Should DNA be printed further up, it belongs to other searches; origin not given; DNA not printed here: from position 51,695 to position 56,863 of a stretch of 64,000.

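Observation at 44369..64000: PKS cluster predicted to make a heterocyst-glycolipid-like glycosylated long-chain 1,3-diol in a picocyanobacterium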

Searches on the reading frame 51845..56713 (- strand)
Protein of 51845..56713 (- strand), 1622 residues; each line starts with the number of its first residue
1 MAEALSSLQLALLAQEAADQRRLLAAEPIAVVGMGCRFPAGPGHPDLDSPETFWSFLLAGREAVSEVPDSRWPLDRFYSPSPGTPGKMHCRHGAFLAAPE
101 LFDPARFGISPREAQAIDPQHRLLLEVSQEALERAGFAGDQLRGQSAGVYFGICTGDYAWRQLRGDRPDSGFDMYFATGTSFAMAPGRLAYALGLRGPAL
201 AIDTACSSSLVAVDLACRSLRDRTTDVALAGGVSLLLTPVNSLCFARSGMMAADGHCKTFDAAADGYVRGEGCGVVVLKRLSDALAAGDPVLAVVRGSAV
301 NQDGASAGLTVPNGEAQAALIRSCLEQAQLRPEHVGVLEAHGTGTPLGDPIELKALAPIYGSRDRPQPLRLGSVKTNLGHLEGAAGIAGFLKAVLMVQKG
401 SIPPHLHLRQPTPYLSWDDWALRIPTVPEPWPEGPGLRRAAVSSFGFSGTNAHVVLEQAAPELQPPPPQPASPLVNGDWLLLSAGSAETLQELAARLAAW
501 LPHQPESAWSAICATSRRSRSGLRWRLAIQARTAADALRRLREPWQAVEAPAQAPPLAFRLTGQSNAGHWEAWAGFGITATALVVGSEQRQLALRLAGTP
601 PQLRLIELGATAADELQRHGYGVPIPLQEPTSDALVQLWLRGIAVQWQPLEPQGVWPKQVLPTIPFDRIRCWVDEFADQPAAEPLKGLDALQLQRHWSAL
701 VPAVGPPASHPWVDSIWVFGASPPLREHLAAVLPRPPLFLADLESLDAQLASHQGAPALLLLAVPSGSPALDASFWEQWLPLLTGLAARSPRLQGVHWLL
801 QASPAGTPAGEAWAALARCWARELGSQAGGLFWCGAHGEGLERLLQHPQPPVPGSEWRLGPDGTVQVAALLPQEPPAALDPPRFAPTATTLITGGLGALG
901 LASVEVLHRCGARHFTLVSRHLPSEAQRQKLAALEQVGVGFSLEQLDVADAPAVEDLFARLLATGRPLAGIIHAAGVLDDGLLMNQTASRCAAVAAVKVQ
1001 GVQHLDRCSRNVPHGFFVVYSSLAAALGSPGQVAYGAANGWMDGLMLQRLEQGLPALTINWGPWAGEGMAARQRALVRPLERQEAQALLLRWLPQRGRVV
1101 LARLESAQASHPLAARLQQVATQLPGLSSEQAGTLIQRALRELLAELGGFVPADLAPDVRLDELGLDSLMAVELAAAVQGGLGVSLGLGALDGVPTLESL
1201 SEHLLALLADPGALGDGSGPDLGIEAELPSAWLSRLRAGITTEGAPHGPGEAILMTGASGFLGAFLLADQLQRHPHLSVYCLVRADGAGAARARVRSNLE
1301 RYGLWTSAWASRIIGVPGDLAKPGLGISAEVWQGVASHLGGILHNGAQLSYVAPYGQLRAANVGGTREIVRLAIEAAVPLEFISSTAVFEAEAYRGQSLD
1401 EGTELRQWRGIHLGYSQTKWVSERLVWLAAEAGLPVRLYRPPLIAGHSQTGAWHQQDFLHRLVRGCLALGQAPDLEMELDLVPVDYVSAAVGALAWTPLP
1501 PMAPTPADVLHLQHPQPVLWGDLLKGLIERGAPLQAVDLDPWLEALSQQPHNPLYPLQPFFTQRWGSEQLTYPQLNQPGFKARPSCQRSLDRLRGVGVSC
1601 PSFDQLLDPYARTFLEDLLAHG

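Call 3: search_protein_families(library=pfam, proteins=[window:51845-56713:-])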
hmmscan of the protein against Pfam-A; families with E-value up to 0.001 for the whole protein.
window:51845-56713:- (1622 aa): 12 families
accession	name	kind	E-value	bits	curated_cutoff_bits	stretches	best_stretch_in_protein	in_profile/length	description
PF00109.32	ketoacyl-synt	-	5e-90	301.9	20.8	1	27-284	2-252/252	Beta-ketoacyl synthase, N-terminal domain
PF07993.18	NAD_binding_4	-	3.1e-59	200.6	20.1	1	1256-1490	2-257/258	Male sterility protein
PF08659.16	KR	-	3.1e-51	174.3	22.6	1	888-1065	1-179/180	KR domain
PF02801.28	Ketoacyl-synt_C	-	1.9e-42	144.4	20.8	1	292-408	1-118/119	Beta-ketoacyl synthase, C-terminal domain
PF16197.11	KAsynt_C_assoc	-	7.3e-14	52.5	33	1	411-526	1-107/111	Ketoacyl-synthetase C-terminal extension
PF00550.31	PP-binding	-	3.8e-13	49.9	20.8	1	1139-1204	2-67/67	Phosphopantetheine attachment site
PF01370.27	Epimerase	-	2.5e-11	43.9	20.9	1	1253-1467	1-194/240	NAD dependent epimerase/dehydratase family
PF00106.31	adh_short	-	2.4e-09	37.4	26.6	1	889-1046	2-160/195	short chain dehydrogenase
PF22621.2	CurL-like_PKS_C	-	4.1e-09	36.7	27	1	480-541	3-64/64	CurL-like, PKS C-terminal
PF13561.12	adh_short_C2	-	7.2e-07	29.4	27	1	900-1043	9-151/236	Enoyl-(Acyl carrier protein) reductase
PF22336.2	RhiE-like_linker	-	0.00012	22.4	27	1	482-543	2-62/67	RhiE-like, KS-MAT linker domain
PF00108.29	Thiolase_N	-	0.00045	20.1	26.4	0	190-233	67-112/260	Thiolase, N-terminal domain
